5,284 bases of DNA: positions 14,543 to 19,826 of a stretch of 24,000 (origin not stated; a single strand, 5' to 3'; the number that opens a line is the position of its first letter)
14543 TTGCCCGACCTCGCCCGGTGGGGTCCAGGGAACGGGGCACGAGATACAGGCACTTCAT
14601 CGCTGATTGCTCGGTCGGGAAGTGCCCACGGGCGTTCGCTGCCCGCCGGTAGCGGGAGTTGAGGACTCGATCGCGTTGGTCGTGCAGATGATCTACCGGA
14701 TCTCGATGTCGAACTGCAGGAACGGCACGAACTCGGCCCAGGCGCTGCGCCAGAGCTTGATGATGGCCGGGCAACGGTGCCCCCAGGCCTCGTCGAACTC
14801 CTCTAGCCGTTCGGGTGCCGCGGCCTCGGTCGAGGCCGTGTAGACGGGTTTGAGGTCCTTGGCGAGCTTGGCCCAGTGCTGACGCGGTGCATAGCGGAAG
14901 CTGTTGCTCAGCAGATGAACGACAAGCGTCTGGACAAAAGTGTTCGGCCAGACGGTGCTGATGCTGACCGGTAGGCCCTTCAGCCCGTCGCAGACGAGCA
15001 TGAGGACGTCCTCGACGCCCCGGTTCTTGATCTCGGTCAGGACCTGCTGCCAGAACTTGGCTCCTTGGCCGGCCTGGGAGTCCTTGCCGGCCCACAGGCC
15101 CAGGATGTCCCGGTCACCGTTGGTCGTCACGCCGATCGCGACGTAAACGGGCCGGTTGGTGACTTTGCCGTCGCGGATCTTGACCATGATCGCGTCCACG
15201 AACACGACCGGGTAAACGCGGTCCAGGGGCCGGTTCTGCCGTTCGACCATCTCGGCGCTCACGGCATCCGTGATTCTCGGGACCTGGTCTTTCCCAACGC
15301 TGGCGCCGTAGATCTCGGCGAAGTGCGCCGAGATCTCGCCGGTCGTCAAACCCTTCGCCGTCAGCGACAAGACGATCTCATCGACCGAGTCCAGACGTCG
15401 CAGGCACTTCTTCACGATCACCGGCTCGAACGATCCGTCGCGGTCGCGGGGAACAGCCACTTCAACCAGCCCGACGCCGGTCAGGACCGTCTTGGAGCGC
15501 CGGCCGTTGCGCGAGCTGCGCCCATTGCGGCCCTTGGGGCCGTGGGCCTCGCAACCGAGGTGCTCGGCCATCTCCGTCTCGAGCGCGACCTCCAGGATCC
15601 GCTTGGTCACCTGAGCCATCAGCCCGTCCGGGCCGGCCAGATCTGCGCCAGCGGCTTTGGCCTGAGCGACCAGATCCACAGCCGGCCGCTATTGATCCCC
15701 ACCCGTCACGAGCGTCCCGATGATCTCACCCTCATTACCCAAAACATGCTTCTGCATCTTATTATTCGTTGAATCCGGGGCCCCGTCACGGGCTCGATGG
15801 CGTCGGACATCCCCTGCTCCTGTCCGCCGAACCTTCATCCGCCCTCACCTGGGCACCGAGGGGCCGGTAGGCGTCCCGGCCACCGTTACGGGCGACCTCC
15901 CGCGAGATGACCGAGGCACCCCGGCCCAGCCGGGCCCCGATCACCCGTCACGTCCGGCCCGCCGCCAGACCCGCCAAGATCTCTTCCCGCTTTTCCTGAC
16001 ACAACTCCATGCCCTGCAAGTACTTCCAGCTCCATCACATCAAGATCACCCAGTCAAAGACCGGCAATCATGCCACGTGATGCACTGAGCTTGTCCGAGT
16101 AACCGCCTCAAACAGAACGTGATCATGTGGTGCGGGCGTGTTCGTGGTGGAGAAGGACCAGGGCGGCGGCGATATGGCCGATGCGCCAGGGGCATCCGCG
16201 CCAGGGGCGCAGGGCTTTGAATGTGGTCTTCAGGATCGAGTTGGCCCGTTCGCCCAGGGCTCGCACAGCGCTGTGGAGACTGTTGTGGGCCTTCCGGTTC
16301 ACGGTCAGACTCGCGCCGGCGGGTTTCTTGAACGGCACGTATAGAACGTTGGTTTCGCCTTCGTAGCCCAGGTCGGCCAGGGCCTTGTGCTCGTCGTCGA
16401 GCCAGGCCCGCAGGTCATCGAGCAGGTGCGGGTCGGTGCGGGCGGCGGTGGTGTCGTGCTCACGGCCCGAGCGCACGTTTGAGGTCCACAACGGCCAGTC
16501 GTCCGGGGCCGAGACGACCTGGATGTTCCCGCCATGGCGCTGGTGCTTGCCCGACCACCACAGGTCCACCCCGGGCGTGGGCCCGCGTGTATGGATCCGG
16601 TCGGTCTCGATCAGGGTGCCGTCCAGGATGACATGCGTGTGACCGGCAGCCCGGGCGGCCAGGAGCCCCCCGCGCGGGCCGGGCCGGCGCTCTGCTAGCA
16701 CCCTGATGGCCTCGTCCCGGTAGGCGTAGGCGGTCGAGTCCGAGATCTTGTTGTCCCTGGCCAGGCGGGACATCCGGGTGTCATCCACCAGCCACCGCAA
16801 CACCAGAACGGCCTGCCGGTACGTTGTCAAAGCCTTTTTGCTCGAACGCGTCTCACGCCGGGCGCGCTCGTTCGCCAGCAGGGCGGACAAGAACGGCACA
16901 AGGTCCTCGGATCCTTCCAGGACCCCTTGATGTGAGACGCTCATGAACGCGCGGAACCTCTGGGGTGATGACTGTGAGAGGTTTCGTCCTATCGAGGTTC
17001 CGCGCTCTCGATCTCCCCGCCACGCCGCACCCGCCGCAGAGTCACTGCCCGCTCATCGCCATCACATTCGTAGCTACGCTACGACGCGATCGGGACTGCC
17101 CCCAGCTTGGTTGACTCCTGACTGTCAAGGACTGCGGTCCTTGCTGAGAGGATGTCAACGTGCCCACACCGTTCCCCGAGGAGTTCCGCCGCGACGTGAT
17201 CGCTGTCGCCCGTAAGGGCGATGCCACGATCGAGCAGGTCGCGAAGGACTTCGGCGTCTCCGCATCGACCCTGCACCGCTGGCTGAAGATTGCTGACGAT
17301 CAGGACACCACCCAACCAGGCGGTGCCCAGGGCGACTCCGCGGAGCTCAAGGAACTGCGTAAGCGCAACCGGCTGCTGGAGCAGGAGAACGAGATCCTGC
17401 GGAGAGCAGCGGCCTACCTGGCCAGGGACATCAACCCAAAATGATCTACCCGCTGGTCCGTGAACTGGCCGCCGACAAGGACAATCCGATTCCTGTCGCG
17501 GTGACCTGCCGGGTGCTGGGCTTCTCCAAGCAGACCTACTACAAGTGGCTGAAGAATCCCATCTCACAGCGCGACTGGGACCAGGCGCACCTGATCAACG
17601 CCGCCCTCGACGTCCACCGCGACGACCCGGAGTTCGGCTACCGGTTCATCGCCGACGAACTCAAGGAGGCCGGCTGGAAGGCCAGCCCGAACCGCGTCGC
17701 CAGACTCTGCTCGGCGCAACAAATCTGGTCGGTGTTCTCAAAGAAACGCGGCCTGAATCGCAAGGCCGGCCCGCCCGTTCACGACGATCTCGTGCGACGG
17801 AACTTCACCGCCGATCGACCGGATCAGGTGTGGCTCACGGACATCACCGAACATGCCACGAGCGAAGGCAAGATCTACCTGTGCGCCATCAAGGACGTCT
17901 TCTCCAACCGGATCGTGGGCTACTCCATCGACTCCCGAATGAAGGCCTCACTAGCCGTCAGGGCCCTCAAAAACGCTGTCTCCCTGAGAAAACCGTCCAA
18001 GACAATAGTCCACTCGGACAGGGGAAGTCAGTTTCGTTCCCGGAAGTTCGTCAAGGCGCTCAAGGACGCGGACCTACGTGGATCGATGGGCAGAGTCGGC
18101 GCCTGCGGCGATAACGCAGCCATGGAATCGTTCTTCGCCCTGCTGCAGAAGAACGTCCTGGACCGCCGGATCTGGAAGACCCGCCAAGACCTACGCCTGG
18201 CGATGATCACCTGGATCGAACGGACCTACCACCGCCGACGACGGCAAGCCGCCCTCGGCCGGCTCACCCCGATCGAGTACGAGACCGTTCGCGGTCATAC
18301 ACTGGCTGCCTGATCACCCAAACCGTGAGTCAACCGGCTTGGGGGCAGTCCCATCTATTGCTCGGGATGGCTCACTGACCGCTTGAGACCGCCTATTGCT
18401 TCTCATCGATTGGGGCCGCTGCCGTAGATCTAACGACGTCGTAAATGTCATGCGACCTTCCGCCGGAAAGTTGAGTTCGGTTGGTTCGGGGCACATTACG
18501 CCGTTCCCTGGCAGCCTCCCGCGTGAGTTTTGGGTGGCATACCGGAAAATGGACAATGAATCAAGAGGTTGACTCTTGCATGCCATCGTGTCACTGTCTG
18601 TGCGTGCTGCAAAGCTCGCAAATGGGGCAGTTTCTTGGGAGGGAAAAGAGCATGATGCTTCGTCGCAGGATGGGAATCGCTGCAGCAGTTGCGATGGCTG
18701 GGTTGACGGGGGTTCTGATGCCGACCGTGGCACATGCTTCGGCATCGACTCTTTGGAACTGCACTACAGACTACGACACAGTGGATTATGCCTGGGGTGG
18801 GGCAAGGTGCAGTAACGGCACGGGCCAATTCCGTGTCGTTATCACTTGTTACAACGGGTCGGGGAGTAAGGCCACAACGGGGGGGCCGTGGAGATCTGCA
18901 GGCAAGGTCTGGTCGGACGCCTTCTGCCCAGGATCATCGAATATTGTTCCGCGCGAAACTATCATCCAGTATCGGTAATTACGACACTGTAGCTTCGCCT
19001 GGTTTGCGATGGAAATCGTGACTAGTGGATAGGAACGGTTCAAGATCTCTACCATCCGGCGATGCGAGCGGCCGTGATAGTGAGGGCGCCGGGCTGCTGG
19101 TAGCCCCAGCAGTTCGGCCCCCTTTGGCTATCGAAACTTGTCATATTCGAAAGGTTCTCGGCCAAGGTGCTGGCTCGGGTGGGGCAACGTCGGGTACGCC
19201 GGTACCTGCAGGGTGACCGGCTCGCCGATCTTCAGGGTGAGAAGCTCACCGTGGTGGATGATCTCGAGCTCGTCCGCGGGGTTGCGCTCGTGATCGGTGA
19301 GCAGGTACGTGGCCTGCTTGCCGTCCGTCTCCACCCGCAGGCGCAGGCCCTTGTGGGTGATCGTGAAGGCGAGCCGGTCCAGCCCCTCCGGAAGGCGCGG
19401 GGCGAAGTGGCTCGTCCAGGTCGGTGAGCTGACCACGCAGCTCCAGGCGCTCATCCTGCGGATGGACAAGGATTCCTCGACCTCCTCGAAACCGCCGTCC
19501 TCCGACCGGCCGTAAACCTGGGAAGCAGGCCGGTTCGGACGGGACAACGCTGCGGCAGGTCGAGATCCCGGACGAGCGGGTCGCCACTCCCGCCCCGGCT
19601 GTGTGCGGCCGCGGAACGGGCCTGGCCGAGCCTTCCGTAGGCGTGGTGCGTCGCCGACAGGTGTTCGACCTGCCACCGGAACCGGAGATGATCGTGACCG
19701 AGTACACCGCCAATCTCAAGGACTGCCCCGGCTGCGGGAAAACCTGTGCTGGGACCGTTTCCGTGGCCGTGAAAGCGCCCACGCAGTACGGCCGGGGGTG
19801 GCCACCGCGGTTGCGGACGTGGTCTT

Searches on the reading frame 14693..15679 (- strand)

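Call 22: search_protein_families(library=pfam, proteins=[window:14693-15679:-])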
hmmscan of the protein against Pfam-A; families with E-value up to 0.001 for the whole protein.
window:14693-15679:- (328 aa): 1 family
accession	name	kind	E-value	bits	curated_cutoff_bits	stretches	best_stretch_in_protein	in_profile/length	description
PF00872.24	Transposase_mut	-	1.6e-95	320.6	21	1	11-328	16-329/379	Transposase, Mutator family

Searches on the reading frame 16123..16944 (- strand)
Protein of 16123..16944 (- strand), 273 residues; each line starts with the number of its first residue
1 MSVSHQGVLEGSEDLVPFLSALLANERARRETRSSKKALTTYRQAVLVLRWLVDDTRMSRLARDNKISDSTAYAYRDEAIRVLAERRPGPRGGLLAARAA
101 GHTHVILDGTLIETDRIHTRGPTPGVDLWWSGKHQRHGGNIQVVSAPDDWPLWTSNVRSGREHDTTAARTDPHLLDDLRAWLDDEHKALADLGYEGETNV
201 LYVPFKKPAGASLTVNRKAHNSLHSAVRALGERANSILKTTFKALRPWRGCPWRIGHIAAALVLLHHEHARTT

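Call 22: search_protein_families(library=pfam, proteins=[window:16123-16944:-])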
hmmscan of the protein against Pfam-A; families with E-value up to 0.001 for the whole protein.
window:16123-16944:- (273 aa): 1 family
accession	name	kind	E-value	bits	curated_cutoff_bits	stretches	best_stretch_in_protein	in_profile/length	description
PF13359.12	DDE_Tnp_4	-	4.9e-23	81.9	24.8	1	107-266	1-157/158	DDE superfamily endonuclease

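Call 50: find_encoding_contigs(protein=window:16126-16944:-, flank=10000, max_places=10)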
Protein window:16126-16944:- (273 aa): 2 contigs read that carry it; 2 places shown.
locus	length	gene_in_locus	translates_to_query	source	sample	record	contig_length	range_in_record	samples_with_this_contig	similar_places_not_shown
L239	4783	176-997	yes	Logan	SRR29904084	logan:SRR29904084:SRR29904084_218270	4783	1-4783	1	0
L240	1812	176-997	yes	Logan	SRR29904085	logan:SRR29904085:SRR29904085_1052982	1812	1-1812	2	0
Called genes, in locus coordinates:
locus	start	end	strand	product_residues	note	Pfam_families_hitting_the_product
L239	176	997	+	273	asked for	PF13359:DDE_Tnp_4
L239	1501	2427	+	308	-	PF00872:Transposase_mut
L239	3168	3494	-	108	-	PF13808:DDE_Tnp_1_assoc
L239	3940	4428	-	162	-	PF08211:dCMP_cyt_deam_2 (weak), PF00383:dCMP_cyt_deam_1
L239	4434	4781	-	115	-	?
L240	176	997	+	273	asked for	PF13359:DDE_Tnp_4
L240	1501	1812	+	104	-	?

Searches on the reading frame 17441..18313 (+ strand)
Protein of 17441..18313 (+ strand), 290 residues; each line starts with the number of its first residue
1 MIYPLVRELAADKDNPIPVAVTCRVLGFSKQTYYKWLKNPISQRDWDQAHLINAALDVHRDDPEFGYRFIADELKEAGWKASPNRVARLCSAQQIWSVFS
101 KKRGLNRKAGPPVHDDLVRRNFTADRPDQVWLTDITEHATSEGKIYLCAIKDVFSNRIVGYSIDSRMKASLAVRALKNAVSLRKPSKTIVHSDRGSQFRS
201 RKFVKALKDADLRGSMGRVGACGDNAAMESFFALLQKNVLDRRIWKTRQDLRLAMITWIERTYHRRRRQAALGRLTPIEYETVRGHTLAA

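Call 22: search_protein_families(library=pfam, proteins=[window:17441-18313:+])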
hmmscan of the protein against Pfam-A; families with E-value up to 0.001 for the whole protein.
window:17441-18313:+ (290 aa): 4 families
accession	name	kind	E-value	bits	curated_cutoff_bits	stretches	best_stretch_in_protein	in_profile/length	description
PF00665.32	rve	-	4e-24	85.3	32.6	1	125-222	2-102/102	Integrase core domain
PF13276.12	HTH_21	-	9.7e-09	35.8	28.1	1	48-103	4-60/60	HTH-like domain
PF13683.12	rve_3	-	1.4e-07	31.6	26.5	1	214-277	5-67/67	Integrase core domain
PF13333.12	rve_2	-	7.9e-06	26.4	22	1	229-282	1-53/56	Integrase core domain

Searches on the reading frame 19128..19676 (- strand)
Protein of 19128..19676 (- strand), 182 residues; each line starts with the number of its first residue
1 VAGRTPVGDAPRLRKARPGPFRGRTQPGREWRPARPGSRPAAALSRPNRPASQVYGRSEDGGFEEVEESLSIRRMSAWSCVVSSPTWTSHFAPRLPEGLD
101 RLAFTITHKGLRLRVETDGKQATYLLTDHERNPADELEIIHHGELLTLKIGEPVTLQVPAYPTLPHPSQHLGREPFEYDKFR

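Call 22: search_protein_families(library=pfam, proteins=[window:19128-19676:-])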
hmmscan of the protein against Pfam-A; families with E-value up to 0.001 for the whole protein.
window:19128-19676:- (182 aa): 1 family
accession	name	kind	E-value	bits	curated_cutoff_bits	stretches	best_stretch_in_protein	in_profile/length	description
PF03633.20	Glyco_hydro_65C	-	1.1e-12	48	22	1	90-148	9-62/62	Glycosyl hydrolase family 65, C-terminal domain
